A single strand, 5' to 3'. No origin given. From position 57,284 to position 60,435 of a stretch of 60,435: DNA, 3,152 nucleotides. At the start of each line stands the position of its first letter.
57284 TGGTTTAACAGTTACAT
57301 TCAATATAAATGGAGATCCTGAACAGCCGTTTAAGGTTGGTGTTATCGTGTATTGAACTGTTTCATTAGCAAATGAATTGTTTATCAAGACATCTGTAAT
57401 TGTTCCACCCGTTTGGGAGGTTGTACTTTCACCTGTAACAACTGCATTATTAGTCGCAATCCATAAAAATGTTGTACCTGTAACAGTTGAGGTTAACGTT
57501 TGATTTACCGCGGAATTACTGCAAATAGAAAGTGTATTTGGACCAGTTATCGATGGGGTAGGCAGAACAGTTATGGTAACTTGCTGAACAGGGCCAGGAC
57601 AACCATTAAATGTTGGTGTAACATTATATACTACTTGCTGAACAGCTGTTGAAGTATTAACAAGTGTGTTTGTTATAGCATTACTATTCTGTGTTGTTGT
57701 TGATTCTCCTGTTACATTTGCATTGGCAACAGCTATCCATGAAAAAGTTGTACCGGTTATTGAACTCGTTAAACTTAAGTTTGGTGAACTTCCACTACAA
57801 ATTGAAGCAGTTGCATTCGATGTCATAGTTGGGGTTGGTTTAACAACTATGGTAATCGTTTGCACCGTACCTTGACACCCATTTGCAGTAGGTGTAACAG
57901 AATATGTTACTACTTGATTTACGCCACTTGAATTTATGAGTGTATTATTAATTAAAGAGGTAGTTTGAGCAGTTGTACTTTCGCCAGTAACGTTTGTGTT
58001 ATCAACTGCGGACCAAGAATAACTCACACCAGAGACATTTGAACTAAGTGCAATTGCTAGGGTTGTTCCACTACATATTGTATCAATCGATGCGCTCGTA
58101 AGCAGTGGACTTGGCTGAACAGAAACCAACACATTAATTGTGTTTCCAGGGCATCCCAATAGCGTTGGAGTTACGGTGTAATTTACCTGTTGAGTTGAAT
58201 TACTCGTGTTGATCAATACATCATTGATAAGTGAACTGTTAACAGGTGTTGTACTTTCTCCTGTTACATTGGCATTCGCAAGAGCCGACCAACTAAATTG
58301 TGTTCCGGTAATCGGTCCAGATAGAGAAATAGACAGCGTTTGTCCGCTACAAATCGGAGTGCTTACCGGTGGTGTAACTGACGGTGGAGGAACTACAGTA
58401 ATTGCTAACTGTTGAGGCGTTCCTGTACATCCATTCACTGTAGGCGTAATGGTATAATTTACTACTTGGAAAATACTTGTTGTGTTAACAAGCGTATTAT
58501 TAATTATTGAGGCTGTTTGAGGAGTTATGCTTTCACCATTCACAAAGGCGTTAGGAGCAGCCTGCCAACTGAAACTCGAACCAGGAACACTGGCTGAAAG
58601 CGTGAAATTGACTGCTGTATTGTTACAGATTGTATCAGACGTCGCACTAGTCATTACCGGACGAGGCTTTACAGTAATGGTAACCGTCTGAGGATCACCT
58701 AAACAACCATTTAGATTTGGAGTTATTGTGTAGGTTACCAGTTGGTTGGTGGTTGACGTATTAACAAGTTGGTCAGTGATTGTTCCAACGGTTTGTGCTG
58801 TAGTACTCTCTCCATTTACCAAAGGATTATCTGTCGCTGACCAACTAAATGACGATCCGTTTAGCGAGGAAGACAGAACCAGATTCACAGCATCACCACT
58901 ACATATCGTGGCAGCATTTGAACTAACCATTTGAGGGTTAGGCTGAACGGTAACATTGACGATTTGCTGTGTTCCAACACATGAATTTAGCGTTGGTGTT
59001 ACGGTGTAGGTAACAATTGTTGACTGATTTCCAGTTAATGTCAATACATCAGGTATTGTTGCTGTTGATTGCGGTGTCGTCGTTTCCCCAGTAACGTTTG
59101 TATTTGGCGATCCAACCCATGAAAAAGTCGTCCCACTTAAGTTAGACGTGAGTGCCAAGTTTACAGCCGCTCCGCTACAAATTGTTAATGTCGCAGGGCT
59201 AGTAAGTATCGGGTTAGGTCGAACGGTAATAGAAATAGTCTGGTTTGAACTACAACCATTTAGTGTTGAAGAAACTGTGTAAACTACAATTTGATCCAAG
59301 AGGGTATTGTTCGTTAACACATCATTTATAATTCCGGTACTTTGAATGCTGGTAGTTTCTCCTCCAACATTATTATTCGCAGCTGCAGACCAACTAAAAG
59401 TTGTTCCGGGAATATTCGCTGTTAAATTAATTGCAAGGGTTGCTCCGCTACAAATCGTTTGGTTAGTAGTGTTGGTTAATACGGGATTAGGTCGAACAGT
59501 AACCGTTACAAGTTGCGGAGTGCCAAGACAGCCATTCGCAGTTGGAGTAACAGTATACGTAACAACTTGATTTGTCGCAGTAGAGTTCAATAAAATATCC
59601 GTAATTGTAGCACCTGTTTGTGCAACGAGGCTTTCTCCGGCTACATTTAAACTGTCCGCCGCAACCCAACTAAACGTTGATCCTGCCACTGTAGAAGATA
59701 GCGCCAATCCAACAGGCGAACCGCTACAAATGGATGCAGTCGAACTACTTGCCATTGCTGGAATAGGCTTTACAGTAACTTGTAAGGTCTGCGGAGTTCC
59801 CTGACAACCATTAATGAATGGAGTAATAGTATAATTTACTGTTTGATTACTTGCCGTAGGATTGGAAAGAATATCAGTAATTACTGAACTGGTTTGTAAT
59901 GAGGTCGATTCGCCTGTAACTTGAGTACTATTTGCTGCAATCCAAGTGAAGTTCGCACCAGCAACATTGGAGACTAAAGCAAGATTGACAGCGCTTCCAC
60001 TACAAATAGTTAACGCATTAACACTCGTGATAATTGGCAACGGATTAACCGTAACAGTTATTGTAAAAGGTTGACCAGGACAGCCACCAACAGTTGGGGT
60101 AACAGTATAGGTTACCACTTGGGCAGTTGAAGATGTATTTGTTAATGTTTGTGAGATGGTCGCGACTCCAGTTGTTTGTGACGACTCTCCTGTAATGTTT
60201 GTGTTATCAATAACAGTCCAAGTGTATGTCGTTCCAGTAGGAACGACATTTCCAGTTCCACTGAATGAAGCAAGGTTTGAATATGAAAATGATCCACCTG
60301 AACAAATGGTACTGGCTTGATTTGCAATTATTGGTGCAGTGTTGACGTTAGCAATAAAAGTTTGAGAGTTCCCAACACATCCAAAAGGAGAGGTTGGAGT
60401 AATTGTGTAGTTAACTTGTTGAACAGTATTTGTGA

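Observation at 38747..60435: Giant (>7,229 aa, still incomplete) T9SS type B surface protein built from an uncharacterised two-cysteine module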

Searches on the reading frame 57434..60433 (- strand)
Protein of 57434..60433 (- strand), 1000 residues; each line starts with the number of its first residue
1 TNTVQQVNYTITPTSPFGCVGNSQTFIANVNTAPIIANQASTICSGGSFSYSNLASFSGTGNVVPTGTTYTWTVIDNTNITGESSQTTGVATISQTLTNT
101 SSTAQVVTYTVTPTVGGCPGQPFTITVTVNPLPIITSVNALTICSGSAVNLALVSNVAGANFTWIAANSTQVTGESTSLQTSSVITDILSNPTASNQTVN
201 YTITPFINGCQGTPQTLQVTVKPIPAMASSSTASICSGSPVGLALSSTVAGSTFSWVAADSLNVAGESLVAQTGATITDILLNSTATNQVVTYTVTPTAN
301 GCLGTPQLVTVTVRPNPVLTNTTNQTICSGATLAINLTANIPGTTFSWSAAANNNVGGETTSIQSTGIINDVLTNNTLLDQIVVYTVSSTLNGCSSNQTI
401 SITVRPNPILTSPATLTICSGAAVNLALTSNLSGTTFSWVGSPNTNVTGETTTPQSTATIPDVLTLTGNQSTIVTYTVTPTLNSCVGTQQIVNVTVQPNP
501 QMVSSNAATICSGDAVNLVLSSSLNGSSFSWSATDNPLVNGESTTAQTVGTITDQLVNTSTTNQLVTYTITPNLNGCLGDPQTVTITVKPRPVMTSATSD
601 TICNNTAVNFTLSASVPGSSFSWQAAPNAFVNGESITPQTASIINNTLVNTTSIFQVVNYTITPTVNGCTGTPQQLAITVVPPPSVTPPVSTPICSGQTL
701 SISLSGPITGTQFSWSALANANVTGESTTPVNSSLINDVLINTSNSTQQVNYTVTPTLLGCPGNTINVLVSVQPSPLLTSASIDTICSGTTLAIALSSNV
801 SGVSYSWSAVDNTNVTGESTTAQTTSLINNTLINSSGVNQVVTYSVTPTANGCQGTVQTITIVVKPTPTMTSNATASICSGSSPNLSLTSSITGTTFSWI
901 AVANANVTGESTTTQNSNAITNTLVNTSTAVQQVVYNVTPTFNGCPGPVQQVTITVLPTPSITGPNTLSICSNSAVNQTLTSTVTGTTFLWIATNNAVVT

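Call 6: search_protein_families(library=pfam, proteins=[window:57434-60433:-], max_evalue=0.01)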
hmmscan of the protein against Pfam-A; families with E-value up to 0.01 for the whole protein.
window:57434-60433:- (1000 aa): 2 families
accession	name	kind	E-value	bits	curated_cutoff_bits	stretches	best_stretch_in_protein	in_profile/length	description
PF19406.5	PKD_5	-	9.1e-220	711.8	25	12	509-592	2-88/88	PKD-like domain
PF19081.6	Ig_7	-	5.5e-15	55.9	27.3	1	227-315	3-84/84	Ig-like domain CHU_C associated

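Call 7: search_protein_families(library=ncbifam, proteins=[window:57434-60433:-], max_evalue=0.01)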
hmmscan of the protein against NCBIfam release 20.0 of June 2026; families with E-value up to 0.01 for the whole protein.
window:57434-60433:- (1000 aa): 0 families

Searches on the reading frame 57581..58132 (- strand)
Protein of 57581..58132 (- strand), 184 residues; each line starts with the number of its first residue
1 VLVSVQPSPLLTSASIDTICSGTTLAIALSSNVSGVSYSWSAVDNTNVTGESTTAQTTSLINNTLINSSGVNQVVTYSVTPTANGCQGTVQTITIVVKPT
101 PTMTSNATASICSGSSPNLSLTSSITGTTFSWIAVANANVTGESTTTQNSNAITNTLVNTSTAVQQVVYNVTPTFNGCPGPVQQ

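Call 22: search_solved_structures(query=A1, max_evalue=1, show_alignments=2)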
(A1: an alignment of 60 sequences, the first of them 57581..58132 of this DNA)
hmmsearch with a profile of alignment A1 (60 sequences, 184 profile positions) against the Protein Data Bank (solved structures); distinct sequences matched with E-value up to 1: 3.
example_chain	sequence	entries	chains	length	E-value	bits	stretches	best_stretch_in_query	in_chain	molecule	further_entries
9flp_A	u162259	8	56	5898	2.7e-84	284.3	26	63-155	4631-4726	The grappling hook protein A in the bacterium Aureispira sp. CCB-QB1 | The grappling hook protein A (GhpA) in the bacterium Aureispira sp. CCB-QB1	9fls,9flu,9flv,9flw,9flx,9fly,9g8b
7b5h_AA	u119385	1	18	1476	0.022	17.3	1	2-131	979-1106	All3314 protein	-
1e07_A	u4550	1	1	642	0.55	12.8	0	36-137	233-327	CARCINOEMBRYONIC ANTIGEN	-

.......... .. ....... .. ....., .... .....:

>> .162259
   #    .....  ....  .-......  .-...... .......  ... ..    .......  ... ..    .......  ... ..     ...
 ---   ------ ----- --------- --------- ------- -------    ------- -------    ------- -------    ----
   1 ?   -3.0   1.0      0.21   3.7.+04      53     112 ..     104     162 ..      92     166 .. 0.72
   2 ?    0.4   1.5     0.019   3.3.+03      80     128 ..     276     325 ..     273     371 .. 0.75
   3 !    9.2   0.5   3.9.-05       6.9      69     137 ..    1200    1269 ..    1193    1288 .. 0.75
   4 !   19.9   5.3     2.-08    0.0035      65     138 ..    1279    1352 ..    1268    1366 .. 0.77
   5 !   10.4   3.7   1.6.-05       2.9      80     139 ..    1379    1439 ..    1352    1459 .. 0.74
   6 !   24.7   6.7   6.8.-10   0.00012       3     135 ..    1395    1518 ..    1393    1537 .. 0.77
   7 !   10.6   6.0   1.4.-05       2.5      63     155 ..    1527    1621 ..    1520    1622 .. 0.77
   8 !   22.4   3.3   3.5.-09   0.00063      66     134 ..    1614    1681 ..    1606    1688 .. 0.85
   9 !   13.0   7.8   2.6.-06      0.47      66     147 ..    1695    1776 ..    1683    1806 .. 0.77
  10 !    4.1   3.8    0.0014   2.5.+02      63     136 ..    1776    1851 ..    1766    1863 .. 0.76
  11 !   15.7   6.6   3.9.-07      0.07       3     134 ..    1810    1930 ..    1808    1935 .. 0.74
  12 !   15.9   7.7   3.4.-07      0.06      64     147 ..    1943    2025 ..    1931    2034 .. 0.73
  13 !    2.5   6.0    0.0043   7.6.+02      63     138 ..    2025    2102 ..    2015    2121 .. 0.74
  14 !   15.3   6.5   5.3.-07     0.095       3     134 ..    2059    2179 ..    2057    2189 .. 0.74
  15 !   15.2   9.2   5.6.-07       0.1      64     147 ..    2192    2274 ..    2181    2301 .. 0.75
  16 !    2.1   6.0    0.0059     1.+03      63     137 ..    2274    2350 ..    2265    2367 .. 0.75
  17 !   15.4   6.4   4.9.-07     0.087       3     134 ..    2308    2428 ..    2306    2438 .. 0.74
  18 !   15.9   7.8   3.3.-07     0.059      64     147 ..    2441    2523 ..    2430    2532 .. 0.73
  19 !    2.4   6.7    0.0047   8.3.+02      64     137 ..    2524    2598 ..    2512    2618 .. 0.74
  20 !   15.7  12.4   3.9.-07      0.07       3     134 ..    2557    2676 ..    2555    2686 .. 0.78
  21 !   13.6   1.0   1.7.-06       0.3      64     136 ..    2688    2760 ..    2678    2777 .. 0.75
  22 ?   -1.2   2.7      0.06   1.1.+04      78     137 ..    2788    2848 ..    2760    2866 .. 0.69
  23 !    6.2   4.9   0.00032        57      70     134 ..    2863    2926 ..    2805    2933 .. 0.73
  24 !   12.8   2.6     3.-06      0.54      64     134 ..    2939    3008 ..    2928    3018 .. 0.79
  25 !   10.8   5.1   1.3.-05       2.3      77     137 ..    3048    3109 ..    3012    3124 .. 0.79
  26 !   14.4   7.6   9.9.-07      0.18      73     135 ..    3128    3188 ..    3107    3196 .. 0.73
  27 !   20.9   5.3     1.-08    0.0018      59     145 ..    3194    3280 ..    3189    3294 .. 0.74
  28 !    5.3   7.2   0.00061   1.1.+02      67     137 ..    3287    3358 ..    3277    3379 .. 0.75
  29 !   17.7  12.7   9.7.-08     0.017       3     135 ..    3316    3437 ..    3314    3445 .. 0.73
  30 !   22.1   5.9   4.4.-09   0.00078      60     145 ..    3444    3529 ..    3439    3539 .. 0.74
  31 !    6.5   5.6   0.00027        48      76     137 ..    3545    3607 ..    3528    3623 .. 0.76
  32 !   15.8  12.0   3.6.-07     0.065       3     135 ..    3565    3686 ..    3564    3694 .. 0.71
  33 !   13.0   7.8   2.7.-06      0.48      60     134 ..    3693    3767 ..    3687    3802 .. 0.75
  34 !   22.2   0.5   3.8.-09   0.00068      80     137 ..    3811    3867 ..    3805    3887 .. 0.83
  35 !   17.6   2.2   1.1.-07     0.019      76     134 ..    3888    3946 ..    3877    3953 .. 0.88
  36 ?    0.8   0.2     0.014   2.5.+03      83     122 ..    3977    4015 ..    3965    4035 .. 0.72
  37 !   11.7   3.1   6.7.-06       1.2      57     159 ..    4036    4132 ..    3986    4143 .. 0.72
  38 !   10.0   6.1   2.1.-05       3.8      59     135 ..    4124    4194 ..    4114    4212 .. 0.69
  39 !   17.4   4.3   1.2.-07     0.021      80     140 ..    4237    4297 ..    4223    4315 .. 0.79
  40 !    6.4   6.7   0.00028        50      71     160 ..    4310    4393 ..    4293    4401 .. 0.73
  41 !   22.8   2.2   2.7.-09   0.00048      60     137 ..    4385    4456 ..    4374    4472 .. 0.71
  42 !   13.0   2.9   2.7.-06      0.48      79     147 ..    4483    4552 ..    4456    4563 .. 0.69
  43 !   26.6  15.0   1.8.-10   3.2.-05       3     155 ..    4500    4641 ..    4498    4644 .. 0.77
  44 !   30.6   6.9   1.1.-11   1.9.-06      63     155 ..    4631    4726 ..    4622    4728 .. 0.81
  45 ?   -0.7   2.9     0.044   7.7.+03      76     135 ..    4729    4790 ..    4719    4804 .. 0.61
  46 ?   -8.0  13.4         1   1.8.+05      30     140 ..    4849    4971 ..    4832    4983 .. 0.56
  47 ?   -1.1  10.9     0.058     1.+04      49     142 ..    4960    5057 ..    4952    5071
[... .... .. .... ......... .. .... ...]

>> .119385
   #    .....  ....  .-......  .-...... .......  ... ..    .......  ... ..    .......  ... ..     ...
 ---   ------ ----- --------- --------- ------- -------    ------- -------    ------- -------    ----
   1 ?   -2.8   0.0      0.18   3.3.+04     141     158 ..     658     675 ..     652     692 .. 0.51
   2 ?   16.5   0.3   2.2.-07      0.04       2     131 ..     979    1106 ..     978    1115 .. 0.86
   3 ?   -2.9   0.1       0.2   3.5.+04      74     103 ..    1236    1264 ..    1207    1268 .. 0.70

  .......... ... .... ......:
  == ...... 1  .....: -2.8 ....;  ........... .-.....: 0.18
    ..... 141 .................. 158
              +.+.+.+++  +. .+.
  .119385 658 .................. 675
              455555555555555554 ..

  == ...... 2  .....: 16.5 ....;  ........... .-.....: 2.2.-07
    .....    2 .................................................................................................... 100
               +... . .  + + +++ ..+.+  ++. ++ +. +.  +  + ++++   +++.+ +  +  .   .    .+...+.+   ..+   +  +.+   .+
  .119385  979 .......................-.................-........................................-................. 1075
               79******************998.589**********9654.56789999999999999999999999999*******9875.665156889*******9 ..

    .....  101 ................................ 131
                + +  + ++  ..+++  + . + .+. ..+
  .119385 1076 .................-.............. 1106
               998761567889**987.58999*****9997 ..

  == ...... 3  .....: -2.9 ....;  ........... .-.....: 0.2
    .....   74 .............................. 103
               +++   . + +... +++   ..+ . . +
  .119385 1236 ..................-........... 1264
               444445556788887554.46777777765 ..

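Call 29: predict_structure(alignment_id=A1)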
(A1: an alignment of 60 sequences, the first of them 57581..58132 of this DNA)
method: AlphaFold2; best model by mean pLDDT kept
length: 184 residues; sequences in the alignment: 60
mean_pLDDT: 96.4   pTM: 0.83
mean pLDDT of the five models: 96.4, 96.3, 95.6, 95.5, 95.4
residues with pLDDT >= 90: 179; 70-90: 5; 50-70: 0; < 50: 0
segments of 3 or more residues with pLDDT < 50: none
pLDDT, mean of each block of 10 residues (from residue 1): 92 94 97 96 98 98 97 98 96 98 94 95 97 98 97 97 97 97 96
secondary structure, 60 per line:
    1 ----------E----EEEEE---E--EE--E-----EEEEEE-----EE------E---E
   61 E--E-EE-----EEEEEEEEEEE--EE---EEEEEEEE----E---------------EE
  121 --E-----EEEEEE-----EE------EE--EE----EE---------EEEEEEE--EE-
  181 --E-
elements in order: E16-20 E37-42 E73-83 E91-98 E129-134 E169-175

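Call 33: fold_search(model_id=the predicted structure, library=pdb)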
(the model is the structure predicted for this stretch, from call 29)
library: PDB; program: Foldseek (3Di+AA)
matches with E <= 10: 1848; with E <= 0.001: 82
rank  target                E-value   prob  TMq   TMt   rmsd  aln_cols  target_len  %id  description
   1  9fly_A                6.0e-07  1.00  0.55  0.15   5.9       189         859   26  CryoEM structure of the base (4151-5009) in the grappling hook protein A (GhpA) in the bacterium Aureispira sp. CCB-QB (released 2024-10-16)
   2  9flv_A                4.2e-06  1.00  0.49  0.26   6.7       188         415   23  CryoEM structure of the fragment-5 (2393-2807) in the grappling hook protein A (GhpA) in the bacterium Aureispira sp.  (released 2024-10-16)
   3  6ns1_A                4.4e-06  1.00  0.38  0.35   9.6       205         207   12  Crystal structure of DIP-gamma IG1+IG2 (released 2019-02-06)
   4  9flu_A                1.2e-05  1.00  0.49  0.31   6.4       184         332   22  CryoEM structure of the fragment-1 (3402-3733) in the grappling hook protein A (GhpA) in the bacterium Aureispira sp.  (released 2024-10-16)
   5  9fls_A                1.5e-05  1.00  0.50  0.31   6.6       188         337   23  CryoEM structure of the fragment-3 (2061-2397) in the grappling hook protein A (GhpA) in the bacterium Aureispira sp.  (released 2024-10-16)
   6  9flp_A                1.9e-05  1.00  0.48  0.13   7.0       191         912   20  CryoEM structure of the neck (1403-2314) in the grappling hook protein A (GhpA) in the bacterium Aureispira sp. CCB-QB (released 2024-10-16)
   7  9flw_A                3.3e-05  1.00  0.52  0.22   5.8       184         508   22  CryoEM structure of the fragment-6 (3571-4078) in the grappling hook protein A (GhpA) in the bacterium Aureispira sp.  (released 2024-10-16)
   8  9g8b_A                3.7e-05  1.00  0.45  0.28   6.8       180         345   22  CryoEM structure of the fragment-2 (2892-3236) in the grappling hook protein A (GhpA) in the bacterium Aureispira sp.  (released 2024-10-16)
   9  5xwu_A                3.9e-05  1.00  0.26  0.18  10.2       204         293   14  Crystal structure of PTPdelta Ig1-Ig3 in complex with SALM2 LRR-Ig (released 2018-06-06)
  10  2iep_B                4.1e-05  1.00  0.42  0.41   8.2       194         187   13  Crystal structure of immunoglobulin-like domains 1 and 2 of the receptor tyrosine kinase MuSK (released 2006-11-28)
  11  3pxh                  7.3e-05  1.00  0.32  0.30  14.2       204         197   13  Tandem Ig domains of tyrosine phosphatase LAR (released 2011-03-23)
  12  4pbv_C                8.6e-05  1.00  0.27  0.26  14.1       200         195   10  Crystal structure of chicken receptor protein tyrosine phosphatase sigma in complex with TrkC (released 2014-11-12)
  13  2iep_A                9.0e-05  1.00  0.36  0.35   9.5       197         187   13  Crystal structure of immunoglobulin-like domains 1 and 2 of the receptor tyrosine kinase MuSK (released 2006-11-28)
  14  2yd6                  1.0e-04  1.00  0.34  0.32  14.1       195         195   11  Crystal structure of the N-terminal Ig1-2 module of Human Receptor Protein Tyrosine Phosphatase Delta (released 2011-04-13)
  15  6vfv_A                1.0e-04  1.00  0.36  0.31   9.2       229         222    9  Crystal structure of human protocadherin 8 EC5-EC6 (released 2020-03-11)
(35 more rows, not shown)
